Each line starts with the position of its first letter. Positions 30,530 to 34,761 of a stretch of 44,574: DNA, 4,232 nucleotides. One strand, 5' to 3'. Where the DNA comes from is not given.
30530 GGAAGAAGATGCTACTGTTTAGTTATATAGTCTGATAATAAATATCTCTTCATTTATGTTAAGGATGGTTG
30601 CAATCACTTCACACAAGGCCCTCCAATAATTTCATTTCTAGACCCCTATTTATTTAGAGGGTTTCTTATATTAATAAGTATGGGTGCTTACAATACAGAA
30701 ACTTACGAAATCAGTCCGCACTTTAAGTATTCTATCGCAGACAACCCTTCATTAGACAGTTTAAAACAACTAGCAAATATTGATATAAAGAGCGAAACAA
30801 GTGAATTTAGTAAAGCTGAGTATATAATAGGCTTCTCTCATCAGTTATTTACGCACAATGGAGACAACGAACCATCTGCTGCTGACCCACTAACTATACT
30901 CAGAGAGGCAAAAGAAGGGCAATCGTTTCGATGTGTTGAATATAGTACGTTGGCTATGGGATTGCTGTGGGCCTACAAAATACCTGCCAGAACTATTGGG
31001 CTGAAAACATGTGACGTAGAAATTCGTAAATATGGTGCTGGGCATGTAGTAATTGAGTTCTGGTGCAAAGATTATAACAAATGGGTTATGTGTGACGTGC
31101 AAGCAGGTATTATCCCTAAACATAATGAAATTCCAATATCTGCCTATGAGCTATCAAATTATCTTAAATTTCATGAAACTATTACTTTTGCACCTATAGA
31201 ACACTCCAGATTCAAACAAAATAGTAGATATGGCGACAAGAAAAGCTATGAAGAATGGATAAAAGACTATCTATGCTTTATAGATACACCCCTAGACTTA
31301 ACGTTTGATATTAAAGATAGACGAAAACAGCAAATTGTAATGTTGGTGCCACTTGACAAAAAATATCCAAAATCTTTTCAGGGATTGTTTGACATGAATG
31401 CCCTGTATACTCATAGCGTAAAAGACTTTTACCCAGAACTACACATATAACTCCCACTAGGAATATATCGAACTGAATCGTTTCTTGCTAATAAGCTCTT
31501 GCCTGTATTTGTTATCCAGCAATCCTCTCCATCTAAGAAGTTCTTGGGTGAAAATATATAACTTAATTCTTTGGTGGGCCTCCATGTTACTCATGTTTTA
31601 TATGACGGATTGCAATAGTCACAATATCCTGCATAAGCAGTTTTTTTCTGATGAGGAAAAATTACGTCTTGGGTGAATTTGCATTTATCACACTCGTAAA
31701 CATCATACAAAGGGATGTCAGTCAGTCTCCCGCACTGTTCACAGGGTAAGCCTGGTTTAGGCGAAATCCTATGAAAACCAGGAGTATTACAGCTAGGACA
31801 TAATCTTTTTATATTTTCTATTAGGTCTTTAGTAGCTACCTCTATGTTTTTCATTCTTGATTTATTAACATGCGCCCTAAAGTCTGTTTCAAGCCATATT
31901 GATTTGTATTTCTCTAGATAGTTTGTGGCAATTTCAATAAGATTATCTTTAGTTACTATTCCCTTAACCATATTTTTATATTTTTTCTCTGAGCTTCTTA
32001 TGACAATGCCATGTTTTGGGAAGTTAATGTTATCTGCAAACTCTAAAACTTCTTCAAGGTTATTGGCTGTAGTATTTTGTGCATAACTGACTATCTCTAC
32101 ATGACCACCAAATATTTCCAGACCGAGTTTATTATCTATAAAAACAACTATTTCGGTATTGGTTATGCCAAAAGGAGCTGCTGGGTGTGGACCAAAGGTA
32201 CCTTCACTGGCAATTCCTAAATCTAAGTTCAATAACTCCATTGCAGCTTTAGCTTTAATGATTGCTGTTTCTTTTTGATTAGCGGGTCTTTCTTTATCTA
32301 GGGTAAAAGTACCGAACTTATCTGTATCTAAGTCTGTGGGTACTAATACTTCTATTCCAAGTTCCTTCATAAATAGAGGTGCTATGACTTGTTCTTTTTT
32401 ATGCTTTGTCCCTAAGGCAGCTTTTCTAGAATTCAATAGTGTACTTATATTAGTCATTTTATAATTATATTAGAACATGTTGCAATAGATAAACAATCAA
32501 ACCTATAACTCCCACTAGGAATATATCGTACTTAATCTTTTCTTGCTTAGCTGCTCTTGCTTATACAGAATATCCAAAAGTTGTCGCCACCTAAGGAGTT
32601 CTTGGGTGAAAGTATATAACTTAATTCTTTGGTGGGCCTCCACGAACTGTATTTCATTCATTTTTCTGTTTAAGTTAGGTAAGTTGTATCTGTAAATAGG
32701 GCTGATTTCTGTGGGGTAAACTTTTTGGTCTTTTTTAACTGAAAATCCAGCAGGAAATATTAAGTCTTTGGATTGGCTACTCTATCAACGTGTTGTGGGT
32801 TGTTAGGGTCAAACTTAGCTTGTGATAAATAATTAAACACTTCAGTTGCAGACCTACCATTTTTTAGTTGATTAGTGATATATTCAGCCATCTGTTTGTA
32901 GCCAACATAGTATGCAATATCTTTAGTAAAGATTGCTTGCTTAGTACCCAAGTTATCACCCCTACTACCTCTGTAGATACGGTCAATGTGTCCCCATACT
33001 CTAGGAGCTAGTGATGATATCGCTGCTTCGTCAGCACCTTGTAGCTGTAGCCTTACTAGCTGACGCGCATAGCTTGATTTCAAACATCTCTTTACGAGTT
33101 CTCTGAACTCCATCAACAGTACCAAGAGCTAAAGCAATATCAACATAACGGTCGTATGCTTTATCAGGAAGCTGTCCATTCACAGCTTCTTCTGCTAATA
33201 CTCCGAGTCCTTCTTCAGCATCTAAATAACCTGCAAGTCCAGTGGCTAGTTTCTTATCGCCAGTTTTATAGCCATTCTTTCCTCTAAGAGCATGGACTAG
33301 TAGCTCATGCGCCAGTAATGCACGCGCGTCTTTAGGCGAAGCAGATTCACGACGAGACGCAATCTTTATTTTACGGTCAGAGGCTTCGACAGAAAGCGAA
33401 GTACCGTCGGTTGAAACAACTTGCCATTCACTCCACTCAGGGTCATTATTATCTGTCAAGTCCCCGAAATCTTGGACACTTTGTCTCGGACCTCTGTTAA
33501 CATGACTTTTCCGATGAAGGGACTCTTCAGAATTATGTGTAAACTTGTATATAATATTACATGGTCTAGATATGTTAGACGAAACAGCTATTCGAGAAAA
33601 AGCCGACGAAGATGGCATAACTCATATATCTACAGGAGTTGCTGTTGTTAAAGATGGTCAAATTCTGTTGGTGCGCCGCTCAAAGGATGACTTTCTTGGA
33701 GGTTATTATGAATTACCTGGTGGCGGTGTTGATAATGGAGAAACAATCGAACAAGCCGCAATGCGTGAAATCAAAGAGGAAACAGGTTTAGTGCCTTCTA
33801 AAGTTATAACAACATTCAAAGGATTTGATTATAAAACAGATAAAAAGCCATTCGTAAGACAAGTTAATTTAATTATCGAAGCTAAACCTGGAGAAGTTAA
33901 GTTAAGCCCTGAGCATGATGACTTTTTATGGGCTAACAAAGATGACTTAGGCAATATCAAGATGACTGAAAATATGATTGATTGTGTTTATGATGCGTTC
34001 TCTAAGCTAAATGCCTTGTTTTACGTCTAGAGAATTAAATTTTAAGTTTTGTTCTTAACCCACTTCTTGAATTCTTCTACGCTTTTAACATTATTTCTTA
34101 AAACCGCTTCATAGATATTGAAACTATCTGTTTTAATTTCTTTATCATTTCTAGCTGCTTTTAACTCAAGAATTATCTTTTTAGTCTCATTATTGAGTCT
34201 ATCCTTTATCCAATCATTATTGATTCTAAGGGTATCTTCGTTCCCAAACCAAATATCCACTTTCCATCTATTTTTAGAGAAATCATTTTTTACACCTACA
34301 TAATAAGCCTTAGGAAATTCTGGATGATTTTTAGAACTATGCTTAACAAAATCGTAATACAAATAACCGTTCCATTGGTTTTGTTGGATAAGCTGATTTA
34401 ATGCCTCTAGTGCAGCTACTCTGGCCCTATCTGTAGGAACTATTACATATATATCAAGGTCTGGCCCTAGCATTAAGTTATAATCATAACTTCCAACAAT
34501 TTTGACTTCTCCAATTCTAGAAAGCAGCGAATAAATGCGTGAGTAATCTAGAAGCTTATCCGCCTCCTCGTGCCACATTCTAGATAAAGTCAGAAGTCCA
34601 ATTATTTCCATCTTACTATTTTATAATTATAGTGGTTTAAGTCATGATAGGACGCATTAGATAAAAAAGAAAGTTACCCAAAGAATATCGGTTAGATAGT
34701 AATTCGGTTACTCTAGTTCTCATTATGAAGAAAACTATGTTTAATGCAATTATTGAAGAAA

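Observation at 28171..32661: Three paralogous copies of an unannotated 42-codon mini-gene with a coding-type substitution pattern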

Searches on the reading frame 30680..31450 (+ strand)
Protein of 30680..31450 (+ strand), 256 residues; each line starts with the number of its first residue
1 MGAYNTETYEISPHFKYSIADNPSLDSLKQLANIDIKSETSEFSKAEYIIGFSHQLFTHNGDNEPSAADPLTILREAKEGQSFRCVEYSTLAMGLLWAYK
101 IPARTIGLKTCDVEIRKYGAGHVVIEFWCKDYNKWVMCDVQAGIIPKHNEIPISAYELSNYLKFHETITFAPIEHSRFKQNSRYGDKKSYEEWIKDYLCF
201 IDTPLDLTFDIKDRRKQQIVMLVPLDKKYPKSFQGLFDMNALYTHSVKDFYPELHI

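Call 11: search_protein_families(library=pfam, proteins=[window:30680-31450:+], max_evalue=0.01)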
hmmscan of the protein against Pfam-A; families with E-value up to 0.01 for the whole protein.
window:30680-31450:+ (256 aa): 1 family
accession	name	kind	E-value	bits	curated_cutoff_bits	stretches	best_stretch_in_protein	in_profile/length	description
PF01841.26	Transglut_core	-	1.5e-07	32.1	23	1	37-139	9-107/108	Transglutaminase-like superfamily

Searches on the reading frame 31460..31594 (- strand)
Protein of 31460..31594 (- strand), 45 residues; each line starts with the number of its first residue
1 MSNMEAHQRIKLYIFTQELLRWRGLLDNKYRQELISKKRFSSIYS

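Call 12: search_protein_families(library=pfam, proteins=[window:31460-31594:-], max_evalue=10)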
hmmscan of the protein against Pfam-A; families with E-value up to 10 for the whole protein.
seq(45 aa): 1 family
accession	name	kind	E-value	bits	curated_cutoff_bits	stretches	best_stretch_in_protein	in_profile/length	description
PF20822.2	Cmr2_hel_dom1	-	0.15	13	27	1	21-40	15-34/93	CRISPR RNA silencing complex Cmr2 subunit, first helical domain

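Call 13: find_homologous_proteins(query=window:31460-31594:-, max_evalue=10)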
Query seq(45 aa) (45 aa): 1 proteins with E <= 10 among 1 candidates.
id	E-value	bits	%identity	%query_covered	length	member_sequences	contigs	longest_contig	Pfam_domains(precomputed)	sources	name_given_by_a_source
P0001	5.2e-7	46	60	93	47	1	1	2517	-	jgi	-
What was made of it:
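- Tried and rejected: The single-sequence search of 5.8 billion proteins gave one hit (call 13).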

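Call 15: find_encoding_contigs(protein=P0001, flank=5000)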
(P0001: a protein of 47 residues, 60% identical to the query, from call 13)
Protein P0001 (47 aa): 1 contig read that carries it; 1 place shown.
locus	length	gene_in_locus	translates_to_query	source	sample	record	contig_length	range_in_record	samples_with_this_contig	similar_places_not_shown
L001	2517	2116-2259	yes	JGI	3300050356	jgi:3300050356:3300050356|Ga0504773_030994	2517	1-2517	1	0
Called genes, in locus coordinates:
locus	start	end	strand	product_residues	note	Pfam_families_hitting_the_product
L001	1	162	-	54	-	?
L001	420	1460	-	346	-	PF02016:Peptidase_S66, PF17676:Peptidase_S66C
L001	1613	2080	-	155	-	PF00293:NUDIX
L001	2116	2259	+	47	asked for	-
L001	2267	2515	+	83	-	?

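Call 38: search_protein_representatives(alignment_id=A2)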
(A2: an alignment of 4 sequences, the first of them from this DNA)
Query: 4 sequences, 42 profile positions. Proteins with E-value up to 0.001 (for the whole library): 19; up to 1e-10: 9; up to 1e-30: 0. The best 19 are listed.
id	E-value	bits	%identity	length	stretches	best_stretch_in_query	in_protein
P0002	5.3e-21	90.1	-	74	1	1-42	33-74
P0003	1.9e-20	88.3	-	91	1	1-42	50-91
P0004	3.6e-18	81.1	-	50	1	1-42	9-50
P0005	1.6e-16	75.8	-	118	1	2-42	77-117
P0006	5.7e-16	74.0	-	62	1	1-42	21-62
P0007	3.6e-15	71.5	-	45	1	2-39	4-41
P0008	2.9e-12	62.2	-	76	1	1-42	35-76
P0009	7.6e-12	60.8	-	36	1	1-35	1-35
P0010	2.9e-11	59.0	-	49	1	1-41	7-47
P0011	1.9e-10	56.3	-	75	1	1-42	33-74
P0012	1.3e-09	53.6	-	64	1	1-41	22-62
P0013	1.9e-08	50.0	-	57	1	1-42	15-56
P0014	4.3e-08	48.8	-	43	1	1-42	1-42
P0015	3.4e-07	45.9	-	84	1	2-34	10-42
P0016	9.2e-07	44.5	-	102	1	2-42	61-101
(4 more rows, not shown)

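Call 47: find_homologous_proteins(query=A3, max_evalue=0.01)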
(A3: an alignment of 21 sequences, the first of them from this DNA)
Query A3 (21 sequences) (42 aa, profile of the alignment): 20 proteins with E <= 0.01 among 31 candidates.
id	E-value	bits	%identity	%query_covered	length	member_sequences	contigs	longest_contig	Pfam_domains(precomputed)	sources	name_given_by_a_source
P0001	5.3e-19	85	60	100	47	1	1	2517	-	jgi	-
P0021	6.7e-19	85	45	100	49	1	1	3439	-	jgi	jgi:hypothetical protein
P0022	1.9e-18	83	48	100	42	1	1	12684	-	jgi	-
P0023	2.1e-18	83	50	100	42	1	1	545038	-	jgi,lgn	jgi:hypothetical protein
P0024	3.5e-18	83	43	100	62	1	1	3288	-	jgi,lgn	jgi:hypothetical protein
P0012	6.7e-18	82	38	100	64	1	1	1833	-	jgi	-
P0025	8.6e-18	81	57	100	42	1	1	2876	-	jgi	jgi:hypothetical protein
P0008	1.1e-17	81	48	100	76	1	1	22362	-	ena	-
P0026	1.8e-17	80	52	100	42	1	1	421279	-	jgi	jgi:hypothetical protein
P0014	2.1e-17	80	45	100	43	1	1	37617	-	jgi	-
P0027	2.1e-17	80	50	100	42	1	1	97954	-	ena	-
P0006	2.5e-17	80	64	100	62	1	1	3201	-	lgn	-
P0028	3.5e-17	79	43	100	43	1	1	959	-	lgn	-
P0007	3.6e-17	79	58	90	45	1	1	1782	-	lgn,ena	-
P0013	8.5e-17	78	43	100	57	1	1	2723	-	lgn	-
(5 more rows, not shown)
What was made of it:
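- Gene callers sometimes call it (calls 13, 38, 47).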

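Call 48: find_encoding_contigs(protein=P0023, flank=10000, max_places=2)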
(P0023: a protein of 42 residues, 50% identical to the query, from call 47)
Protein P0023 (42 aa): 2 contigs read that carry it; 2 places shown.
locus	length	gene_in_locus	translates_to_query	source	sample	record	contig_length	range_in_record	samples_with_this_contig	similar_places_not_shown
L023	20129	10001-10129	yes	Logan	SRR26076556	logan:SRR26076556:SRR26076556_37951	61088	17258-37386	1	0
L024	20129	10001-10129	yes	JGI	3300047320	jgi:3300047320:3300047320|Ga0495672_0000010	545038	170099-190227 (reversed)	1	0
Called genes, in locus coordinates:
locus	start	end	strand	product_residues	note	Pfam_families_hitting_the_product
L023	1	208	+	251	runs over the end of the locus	PF07510:GmrSD_C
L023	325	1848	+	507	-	PF13567:DUF4131, PF03772:Competence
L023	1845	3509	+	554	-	PF00932:LTD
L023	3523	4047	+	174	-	PF04120:Iron_permease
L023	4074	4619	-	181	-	PF08002:DUF1697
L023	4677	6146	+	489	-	-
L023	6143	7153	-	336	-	PF00781:DAGK_cat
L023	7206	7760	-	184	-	PF06414:Zeta_toxin (faint), PF13238:AAA_18 (faint), PF13671:AAA_33 (weak)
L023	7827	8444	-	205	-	PF01966:HD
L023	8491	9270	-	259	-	PF00459:Inositol_P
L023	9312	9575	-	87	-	PF02826:2-Hacid_dh_C (weak)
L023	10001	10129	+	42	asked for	-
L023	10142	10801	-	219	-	-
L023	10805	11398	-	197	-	-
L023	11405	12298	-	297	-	PF00892:EamA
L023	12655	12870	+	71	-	-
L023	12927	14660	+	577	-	PF00239:Resolvase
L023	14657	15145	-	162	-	-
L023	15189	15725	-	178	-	PF02643:DUF192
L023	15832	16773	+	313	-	PF14398:ATPgrasp_YheCD (faint), PF14397:ATPgrasp_ST (faint)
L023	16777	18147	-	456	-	PF07478:Dala_Dala_lig_C (faint), PF13535:ATP-grasp_4, PF18603:LAL_C2 (faint)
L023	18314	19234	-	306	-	PF08443:RimK, PF02655:ATP-grasp_3 (weak), PF02955:GSH-S_ATP, PF05770:Ins134_P3_kin (faint)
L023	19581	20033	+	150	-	PF03575:Peptidase_S51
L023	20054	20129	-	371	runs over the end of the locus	PF00226:DnaJ, PF01556:DnaJ_C, PF00684:DnaJ_CXXCXGXG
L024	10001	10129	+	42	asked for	-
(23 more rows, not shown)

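Call 49: find_encoding_contigs(protein=P0026, flank=10000, max_places=2)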
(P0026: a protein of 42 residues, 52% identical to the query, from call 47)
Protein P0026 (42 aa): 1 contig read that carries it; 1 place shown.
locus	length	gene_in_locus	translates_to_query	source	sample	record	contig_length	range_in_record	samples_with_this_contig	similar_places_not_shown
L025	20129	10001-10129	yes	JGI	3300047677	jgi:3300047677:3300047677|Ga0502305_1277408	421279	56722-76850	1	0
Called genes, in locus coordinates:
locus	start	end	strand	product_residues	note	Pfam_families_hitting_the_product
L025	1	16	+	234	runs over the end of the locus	PF03444:WHD_HrcA (weak), PF01628:HrcA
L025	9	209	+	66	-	-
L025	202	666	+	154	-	PF01025:GrpE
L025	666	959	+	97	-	-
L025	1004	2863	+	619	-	PF00012:HSP70, PF06723:MreB_Mbl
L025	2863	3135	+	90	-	-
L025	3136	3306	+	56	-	-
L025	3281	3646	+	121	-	-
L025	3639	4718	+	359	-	PF00226:DnaJ, PF01556:DnaJ_C, PF00684:DnaJ_CXXCXGXG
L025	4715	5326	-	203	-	PF13847:Methyltransf_31, PF08242:Methyltransf_12 (weak), PF13649:Methyltransf_25 (weak)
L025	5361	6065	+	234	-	PF00117:GATase, PF07722:Peptidase_C26 (weak)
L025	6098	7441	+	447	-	PF05618:RimB-like, PF08443:RimK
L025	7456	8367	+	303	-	PF18030:Rimk_N, PF14397:ATPgrasp_ST (faint), PF02655:ATP-grasp_3, PF02955:GSH-S_ATP, PF08443:RimK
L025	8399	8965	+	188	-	PF02643:DUF192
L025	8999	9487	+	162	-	-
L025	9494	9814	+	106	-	-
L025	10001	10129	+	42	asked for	-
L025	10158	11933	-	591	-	-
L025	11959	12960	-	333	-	PF00294:PfkB, PF08543:Phos_pyr_kin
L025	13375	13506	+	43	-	-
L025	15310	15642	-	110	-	-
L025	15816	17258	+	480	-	PF03772:Competence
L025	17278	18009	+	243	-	PF20772:TACO1_YebC_N, PF01709:Transcrip_reg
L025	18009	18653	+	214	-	PF03575:Peptidase_S51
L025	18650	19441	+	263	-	PF00459:Inositol_P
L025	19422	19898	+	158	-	PF02075:RuvC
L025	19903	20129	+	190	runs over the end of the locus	PF01330:RuvA_N, PF14520:HHH_5, PF07499:RuvA_C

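Call 50: find_encoding_contigs(protein=P0027, flank=10000, max_places=2)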
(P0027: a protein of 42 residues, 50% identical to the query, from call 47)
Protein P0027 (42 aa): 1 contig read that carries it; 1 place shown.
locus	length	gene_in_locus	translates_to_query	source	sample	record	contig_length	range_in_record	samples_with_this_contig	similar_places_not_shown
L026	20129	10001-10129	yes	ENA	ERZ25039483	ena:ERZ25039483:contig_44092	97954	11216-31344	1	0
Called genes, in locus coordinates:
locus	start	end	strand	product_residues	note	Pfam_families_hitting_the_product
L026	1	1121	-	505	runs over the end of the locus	PF03772:Competence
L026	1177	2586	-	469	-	PF23981:DUF7305 (faint)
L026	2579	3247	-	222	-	-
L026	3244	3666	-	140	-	PF07963:N_methyl (weak)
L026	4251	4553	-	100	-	-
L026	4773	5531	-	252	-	PF12697:Abhydrolase_6 (faint)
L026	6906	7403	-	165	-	PF00293:NUDIX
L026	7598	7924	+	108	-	-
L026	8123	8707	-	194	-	-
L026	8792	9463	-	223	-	PF00702:Hydrolase, PF12710:HAD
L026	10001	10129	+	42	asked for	-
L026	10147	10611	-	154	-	-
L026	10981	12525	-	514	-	PF00989:PAS, PF13426:PAS_9, PF08447:PAS_3, PF00989:PAS, PF08448:PAS_4, PF13426:PAS_9, PF08447:PAS_3, PF00512:HisKA, +4 more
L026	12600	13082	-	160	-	-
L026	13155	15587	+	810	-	PF01564:Spermine_synth, PF04389:Peptidase_M28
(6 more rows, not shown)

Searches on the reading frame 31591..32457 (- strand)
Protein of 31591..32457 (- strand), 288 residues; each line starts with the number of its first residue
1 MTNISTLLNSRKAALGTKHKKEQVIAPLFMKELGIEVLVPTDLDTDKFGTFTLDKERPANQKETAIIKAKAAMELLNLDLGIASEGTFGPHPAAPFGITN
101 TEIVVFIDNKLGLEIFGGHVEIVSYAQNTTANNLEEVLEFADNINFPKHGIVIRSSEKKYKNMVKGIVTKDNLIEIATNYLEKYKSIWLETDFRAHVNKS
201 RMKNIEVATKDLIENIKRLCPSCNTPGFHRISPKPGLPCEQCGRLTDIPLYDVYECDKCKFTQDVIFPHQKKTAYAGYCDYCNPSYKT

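Call 11: search_protein_families(library=pfam, proteins=[window:31591-32457:-], max_evalue=0.01)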
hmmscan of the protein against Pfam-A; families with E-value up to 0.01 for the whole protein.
window:31591-32457:- (288 aa): 1 family
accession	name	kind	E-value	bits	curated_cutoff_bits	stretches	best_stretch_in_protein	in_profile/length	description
PF20376.4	DUF6671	-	6.7e-62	209.5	23.8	1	68-284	1-217/217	Domain of unknown function (DUF6671)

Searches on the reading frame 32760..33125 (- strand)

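Call 11: search_protein_families(library=pfam, proteins=[window:32760-33125:-], max_evalue=0.01)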
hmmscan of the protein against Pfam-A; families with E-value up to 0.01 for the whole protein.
window:32760-33125:- (121 aa): 1 family
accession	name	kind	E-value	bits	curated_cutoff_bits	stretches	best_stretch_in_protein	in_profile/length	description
PF08014.17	MATCAP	-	0.00019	21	27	1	47-92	269-309/365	Microtubule-associated tyrosine carboxypeptidase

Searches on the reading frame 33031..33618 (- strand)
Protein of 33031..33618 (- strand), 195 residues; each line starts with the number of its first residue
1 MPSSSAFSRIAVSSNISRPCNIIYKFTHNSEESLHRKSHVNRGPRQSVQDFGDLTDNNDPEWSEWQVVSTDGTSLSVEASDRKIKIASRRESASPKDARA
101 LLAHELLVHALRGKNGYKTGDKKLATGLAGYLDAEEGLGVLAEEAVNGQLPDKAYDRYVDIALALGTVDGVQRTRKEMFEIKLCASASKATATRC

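Call 11: search_protein_families(library=pfam, proteins=[window:33031-33618:-], max_evalue=0.01)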
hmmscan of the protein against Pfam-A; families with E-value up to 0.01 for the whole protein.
window:33031-33618:- (195 aa): 1 family
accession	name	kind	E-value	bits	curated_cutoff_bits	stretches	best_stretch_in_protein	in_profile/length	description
PF08014.17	MATCAP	-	2.5e-09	37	27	1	24-144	100-219/365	Microtubule-associated tyrosine carboxypeptidase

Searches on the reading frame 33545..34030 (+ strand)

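Call 11: search_protein_families(library=pfam, proteins=[window:33545-34030:+], max_evalue=0.01)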
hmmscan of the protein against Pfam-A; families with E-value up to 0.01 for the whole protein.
window:33545-34030:+ (161 aa): 2 families
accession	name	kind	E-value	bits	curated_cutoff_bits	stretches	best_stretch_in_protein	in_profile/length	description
PF00293.34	NUDIX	-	3.5e-20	72.8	21.1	1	27-140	3-123/134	NUDIX domain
PF14815.12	NUDIX_4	-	7.5e-10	39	35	1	33-140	4-103/113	NUDIX domain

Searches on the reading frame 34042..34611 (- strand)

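Call 11: search_protein_families(library=pfam, proteins=[window:34042-34611:-], max_evalue=0.01)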
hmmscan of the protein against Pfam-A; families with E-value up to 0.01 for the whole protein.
window:34042-34611:- (189 aa): 1 family
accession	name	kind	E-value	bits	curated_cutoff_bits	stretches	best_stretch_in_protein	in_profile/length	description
PF09372.15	PRANC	-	0.0098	16.6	25.8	0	144-187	14-57/97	PRANC domain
